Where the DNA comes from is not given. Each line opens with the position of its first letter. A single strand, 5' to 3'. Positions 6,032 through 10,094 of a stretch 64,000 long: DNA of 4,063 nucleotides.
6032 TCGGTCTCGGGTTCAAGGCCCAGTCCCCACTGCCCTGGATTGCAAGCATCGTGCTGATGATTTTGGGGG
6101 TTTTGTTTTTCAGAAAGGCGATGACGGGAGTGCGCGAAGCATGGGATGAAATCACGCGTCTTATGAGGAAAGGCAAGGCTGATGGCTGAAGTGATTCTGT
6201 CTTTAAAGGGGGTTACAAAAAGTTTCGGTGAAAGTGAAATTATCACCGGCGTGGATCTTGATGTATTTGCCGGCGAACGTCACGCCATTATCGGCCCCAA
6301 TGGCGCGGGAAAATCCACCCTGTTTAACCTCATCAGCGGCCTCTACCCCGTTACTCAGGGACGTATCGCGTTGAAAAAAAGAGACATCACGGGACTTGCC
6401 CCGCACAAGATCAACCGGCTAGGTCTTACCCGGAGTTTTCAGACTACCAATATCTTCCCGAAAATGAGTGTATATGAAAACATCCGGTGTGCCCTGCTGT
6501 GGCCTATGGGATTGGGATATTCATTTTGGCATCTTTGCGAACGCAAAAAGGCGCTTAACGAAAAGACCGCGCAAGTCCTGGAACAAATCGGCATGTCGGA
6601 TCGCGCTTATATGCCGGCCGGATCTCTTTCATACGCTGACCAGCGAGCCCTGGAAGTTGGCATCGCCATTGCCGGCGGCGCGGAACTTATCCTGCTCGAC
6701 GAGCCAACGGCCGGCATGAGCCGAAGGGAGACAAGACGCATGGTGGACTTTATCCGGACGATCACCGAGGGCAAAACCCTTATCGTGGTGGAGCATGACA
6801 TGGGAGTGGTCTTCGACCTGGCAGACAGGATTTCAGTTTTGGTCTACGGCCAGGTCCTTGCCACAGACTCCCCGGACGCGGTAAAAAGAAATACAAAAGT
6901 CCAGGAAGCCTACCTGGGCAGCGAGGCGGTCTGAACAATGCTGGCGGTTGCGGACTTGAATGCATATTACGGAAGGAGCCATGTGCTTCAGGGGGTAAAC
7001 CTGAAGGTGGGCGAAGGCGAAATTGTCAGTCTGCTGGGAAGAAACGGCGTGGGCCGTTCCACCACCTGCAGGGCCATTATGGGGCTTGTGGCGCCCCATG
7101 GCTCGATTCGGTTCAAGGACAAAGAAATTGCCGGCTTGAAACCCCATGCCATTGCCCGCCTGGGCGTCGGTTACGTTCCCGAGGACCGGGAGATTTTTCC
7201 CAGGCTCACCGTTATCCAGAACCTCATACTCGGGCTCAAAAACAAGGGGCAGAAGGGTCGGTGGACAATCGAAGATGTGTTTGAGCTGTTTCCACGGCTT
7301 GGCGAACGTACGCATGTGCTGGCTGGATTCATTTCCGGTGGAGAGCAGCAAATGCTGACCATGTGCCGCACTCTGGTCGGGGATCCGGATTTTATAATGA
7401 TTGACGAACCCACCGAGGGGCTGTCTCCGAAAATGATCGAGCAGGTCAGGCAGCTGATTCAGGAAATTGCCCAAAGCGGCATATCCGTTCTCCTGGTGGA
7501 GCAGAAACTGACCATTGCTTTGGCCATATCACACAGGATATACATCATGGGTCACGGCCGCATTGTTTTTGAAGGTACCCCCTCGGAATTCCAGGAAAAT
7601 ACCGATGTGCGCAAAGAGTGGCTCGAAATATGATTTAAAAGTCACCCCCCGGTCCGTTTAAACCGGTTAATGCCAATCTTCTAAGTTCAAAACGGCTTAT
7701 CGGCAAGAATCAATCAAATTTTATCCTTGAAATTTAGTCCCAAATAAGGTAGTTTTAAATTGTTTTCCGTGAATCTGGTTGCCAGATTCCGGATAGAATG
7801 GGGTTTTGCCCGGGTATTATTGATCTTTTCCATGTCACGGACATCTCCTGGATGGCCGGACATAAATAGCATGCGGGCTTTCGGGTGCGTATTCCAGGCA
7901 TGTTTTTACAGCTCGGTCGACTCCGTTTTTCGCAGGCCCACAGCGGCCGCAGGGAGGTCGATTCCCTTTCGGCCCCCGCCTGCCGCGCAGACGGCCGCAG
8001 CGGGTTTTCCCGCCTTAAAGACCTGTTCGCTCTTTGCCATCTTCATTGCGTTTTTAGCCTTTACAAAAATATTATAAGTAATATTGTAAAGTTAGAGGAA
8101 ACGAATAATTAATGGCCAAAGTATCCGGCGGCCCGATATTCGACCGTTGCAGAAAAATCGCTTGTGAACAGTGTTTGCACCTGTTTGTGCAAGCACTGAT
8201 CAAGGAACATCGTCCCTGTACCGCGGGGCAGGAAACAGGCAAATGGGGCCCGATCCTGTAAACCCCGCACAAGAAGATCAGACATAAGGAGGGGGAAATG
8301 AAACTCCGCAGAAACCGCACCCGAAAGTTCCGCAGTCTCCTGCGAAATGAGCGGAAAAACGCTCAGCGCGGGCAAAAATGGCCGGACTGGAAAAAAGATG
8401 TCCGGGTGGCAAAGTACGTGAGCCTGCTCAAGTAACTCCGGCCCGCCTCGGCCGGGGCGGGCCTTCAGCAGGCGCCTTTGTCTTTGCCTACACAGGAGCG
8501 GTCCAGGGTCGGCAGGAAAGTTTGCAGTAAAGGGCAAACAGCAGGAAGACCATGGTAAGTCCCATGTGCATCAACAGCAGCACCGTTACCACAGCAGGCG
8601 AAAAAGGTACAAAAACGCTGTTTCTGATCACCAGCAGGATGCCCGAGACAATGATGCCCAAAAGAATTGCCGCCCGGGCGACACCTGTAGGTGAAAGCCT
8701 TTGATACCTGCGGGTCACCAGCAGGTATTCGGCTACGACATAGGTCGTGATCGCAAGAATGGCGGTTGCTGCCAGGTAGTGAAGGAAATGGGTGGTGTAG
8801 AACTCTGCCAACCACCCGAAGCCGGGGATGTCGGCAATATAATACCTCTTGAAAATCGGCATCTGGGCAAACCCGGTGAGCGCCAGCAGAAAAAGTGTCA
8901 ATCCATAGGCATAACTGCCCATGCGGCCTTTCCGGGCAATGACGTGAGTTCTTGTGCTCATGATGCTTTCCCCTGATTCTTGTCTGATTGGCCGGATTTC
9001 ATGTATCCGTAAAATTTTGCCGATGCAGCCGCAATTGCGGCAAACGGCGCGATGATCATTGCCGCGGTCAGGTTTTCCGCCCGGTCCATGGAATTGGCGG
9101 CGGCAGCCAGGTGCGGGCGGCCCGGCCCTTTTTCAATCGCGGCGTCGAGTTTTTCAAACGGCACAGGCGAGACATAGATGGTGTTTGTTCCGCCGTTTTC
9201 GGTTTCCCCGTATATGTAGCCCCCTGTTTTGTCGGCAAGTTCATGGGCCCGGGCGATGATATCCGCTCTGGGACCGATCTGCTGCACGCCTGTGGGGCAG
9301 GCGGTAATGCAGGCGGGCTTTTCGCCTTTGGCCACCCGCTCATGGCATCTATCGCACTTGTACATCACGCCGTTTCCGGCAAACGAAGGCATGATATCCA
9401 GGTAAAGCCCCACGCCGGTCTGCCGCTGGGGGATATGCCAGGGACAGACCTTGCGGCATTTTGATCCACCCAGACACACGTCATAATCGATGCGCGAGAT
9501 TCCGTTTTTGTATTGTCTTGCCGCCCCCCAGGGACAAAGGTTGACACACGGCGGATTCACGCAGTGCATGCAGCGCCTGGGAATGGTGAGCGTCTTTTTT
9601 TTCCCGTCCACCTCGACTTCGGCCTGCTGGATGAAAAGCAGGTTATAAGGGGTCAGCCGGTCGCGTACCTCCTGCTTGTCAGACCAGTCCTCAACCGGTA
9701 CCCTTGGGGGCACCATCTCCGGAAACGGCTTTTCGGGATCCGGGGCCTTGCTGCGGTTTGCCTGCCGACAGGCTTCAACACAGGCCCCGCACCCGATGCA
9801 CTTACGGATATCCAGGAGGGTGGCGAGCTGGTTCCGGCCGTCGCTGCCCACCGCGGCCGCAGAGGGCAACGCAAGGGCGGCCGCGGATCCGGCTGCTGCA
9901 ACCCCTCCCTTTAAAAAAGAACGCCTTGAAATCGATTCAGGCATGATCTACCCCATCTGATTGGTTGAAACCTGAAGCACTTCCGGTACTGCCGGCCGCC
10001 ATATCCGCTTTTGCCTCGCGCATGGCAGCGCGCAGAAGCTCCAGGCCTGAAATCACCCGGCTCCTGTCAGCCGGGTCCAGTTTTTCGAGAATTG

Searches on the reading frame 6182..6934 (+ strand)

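Call 48: search_protein_families(library=pfam, proteins=[window:6182-6934:+], max_evalue=0.00001)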
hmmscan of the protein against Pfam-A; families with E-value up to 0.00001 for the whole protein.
window:6182-6934:+ (250 aa): 3 families
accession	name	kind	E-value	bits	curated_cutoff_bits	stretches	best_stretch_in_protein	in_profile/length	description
PF00005.33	ABC_tran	-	1.5e-28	100.6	25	1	22-177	2-137/137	ABC transporter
PF12399.14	BCA_ABC_TP_C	-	4.7e-08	32.9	25.5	1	224-249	1-26/27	Branched-chain amino acid ATP-binding cassette transporter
PF13304.12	AAA_21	-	1.2e-07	32.6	27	0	34-54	2-22/304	AAA domain, putative AbiEii toxin, Type IV TA system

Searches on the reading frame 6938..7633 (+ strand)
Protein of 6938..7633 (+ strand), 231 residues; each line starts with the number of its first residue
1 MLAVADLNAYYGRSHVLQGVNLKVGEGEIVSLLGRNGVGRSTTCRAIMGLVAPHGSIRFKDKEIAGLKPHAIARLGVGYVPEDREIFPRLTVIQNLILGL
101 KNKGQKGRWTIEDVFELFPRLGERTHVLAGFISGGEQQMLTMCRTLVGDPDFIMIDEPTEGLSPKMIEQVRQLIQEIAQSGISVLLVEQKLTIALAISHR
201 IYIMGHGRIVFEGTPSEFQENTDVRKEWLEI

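Call 48: search_protein_families(library=pfam, proteins=[window:6938-7633:+], max_evalue=0.00001)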
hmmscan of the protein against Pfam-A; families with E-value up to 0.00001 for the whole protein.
window:6938-7633:+ (231 aa): 1 family
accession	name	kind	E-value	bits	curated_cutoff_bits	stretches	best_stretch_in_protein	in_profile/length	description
PF00005.33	ABC_tran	-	6.4e-26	92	25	1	17-159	1-136/137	ABC transporter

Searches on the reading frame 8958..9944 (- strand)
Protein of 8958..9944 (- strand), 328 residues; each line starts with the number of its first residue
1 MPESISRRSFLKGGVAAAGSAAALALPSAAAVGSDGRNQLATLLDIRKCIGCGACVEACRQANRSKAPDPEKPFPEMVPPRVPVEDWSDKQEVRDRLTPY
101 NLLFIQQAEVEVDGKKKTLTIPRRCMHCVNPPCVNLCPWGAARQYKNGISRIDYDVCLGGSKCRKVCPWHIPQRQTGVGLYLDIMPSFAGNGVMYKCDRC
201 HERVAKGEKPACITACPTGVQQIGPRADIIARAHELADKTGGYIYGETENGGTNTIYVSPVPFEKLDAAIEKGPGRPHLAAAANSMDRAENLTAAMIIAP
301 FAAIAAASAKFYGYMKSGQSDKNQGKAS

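Call 48: search_protein_families(library=pfam, proteins=[window:8958-9944:-], max_evalue=0.00001)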
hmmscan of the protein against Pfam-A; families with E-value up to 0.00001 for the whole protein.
window:8958-9944:- (328 aa): 5 families
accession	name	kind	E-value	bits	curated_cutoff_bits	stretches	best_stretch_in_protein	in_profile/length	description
PF12838.12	Fer4_7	-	1.1e-18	67.9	27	1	48-141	1-52/52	4Fe-4S dicluster domain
PF13247.11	Fer4_11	-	2.7e-14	53.6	26.2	1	119-224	4-98/100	4Fe-4S dicluster domain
PF13237.11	Fer4_10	-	1.2e-11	44.8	25.5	1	151-217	3-53/53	4Fe-4S dicluster domain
PF13187.11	Fer4_9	-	1.1e-07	32.3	27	0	42-61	34-49/52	4Fe-4S dicluster domain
PF00037.32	Fer4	-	6e-07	29.5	21.1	0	48-59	7-18/24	4Fe-4S binding domain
